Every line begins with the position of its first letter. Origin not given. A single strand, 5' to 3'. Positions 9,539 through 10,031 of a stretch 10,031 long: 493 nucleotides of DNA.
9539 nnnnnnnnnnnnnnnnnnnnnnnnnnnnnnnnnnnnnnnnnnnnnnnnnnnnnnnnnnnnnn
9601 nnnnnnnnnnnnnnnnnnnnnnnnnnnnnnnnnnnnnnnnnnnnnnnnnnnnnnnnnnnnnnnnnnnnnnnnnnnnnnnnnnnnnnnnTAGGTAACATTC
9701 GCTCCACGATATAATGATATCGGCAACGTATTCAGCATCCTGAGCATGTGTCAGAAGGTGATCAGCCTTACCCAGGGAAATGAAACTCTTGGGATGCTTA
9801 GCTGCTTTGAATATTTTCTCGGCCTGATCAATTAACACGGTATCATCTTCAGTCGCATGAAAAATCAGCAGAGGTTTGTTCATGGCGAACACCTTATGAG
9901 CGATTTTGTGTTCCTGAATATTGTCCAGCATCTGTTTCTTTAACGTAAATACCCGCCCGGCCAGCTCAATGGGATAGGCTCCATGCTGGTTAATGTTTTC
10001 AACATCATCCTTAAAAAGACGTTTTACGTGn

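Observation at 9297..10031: Junction with apparently foreign DNA: orphan non-coding stretch and a hydrolase-like gene where lox-cre would be expected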

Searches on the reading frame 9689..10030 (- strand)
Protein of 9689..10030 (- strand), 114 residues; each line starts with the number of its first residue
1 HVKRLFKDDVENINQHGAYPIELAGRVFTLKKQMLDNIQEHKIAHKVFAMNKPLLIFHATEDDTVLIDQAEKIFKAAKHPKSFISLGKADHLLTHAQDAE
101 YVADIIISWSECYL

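Call 19: search_protein_families(library=pfam, proteins=[window:9689-10030:-], max_evalue=0.01)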
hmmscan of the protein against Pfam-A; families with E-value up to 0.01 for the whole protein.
window:9689-10030:- (114 aa): 1 family
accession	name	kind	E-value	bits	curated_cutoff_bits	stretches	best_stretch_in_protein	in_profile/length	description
PF00326.27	Peptidase_S9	-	0.00031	20.7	22.6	1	32-79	126-172/213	Prolyl oligopeptidase family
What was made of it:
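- On alpha/beta-hydrolase fold enzymes: The window fragment alone gives only a sub-threshold Peptidase_S9 hit (call 19).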

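Call 31: search_protein_families(library=ncbifam, proteins=[window:9689-10030:-], max_evalue=0.01)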
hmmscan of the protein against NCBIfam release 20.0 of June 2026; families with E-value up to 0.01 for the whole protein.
window:9689-10030:- (114 aa): 1 family
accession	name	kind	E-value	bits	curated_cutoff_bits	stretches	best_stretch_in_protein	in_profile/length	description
TIGR01607.1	PST-A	paralog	0.00045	19.4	218.25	1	28-109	247-329/332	Plasmodium subtelomeric family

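Call 35: search_dna_similar(query=window:9689-10030:-, collection=plasmids, mode=protein, rows=spread, max_rows=25)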
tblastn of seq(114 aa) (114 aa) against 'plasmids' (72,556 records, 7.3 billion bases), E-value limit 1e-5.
Records with a match: 702; places in all: 752; records where one place covers at least 80% of the query: 680.
Best place of each record, by identity: >=99% 1; 95-99% 424; 90-95% 1; 80-90% 36; 60-80% 4; <60% 236.
By first word of the organism name: Klebsiella 285; Escherichia 95; Citrobacter 79; Enterobacter 71; Sinorhizobium 59; Providencia 14; Raoultella 12; Rhizobium 9; Ensifer 9; Aeromonas 9; and 30 more.
By predicted mobility (MOB-suite, as given by PLSDB): conjugative 480; non-mobilizable 156; mobilizable 66.
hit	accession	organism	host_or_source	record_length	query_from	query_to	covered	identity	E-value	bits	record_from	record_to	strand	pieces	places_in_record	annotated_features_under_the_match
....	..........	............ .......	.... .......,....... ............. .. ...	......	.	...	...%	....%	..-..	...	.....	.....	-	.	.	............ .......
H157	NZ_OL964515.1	Klebsiella pneumoniae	-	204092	1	114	100%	98.2%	7e-71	235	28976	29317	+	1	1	alpha/beta hydrolase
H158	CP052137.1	Klebsiella pneumoniae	Homo sapiens,blood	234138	1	114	100%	98.2%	7e-71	235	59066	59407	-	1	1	alpha/beta hydrolase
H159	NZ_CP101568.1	Klebsiella pneumoniae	Homo sapiens,secretions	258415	1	114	100%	98.2%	7e-71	235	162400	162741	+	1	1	alpha/beta hydrolase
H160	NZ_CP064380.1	Vibrio furnissii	-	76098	1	114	100%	98.2%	7e-71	235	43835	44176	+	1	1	alpha/beta hydrolase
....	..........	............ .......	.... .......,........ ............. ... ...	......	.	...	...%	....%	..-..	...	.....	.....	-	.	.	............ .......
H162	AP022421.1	Klebsiella sp. STW0522-44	-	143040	1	114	100%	98.2%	7e-71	235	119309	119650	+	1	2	hypothetical protein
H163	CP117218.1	Klebsiella pneumoniae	Homo sapiens,whole organism,sputum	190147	1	114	100%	98.2%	7e-71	235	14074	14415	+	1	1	alpha/beta hydrolase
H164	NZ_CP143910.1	Klebsiella pneumoniae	wastewater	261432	1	114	100%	98.2%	7e-71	235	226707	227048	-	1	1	alpha/beta hydrolase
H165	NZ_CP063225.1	Enterobacter hormaechei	Homo sapiens,Rectal swab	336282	1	114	100%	98.2%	7e-71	235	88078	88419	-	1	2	alpha/beta hydrolase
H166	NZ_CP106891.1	Klebsiella pneumoniae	-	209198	1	114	100%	98.2%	8e-71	235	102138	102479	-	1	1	alpha/beta hydrolase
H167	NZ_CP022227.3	Escherichia coli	Homo sapiens,Culture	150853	1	114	100%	98.2%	1e-70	235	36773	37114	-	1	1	alpha/beta hydrolase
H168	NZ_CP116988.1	Escherichia coli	Homo sapiens,stool sample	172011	1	114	100%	98.2%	1e-70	235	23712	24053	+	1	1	alpha/beta hydrolase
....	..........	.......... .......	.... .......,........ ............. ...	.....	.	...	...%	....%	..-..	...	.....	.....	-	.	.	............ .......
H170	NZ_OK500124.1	Providencia rettgeri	-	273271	19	114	84%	96.9%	2e-56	194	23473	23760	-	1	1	none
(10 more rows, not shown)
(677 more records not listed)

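Call 49: get_annotated_region(hit=H157, flank=12000)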
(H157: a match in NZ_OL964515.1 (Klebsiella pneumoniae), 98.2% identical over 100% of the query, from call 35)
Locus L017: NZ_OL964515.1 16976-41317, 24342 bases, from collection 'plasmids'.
description: Klebsiella pneumoniae strain CHS4.2 plasmid pCHS4.2-2, complete sequence
organism: Klebsiella pneumoniae (NCBI taxid 573)
taxonomy: Bacteria; Pseudomonadota; Gammaproteobacteria; Enterobacterales; Enterobacteriaceae; Klebsiella; Klebsiella pneumoniae
host: -; source: -; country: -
typing (MOB-suite, as given by PLSDB): conjugative; replicon IncFIB,IncFII,rep_cluster_2392; relaxase MOBF,MOBF; mating-pair formation MPF_F
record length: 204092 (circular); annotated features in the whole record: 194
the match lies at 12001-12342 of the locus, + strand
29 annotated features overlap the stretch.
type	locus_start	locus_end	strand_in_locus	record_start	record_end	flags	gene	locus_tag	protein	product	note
CDS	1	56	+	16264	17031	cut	fecE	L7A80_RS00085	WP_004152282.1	Fe(3+) dicitrate ABC transporter ATP-binding protein FecE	-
CDS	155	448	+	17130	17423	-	tnpB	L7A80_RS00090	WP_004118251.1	IS66 family insertion sequence element accessory protein TnpB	-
CDS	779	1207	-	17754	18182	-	-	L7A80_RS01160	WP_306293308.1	EAL domain-containing protein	-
CDS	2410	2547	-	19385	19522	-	-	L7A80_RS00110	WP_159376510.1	hypothetical protein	-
CDS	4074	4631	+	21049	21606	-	-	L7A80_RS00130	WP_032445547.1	OsmC family protein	GO:0006979 - response to oxidative stress [Evidence IEA]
CDS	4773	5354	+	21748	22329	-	-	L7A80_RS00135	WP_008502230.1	TetR/AcrR family transcriptional regulator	GO:0006355 - regulation of DNA-templated transcription [Evidence IEA]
CDS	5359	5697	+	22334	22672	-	-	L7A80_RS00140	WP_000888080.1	carboxymuconolactone decarboxylase family protein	-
CDS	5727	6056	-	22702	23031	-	-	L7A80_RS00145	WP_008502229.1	thioredoxin family protein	-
CDS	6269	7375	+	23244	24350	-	-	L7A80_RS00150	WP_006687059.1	alkene reductase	-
CDS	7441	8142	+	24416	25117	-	-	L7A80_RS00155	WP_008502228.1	DsbA family oxidoreductase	-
CDS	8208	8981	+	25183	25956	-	-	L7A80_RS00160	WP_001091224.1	SDR family oxidoreductase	-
CDS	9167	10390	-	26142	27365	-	-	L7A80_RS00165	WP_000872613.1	aminotransferase class I/II-fold pyridoxal phosphate-dependent enzyme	GO:0009058 - biosynthetic process [Evidence IEA]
CDS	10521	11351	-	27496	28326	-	-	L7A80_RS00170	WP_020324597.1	DMT family transporter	GO:0055085 - transmembrane transport [Evidence IEA]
CDS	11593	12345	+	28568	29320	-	-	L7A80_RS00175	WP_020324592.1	alpha/beta hydrolase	-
CDS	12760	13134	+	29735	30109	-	-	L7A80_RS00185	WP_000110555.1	ArsA-related P-loop ATPase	-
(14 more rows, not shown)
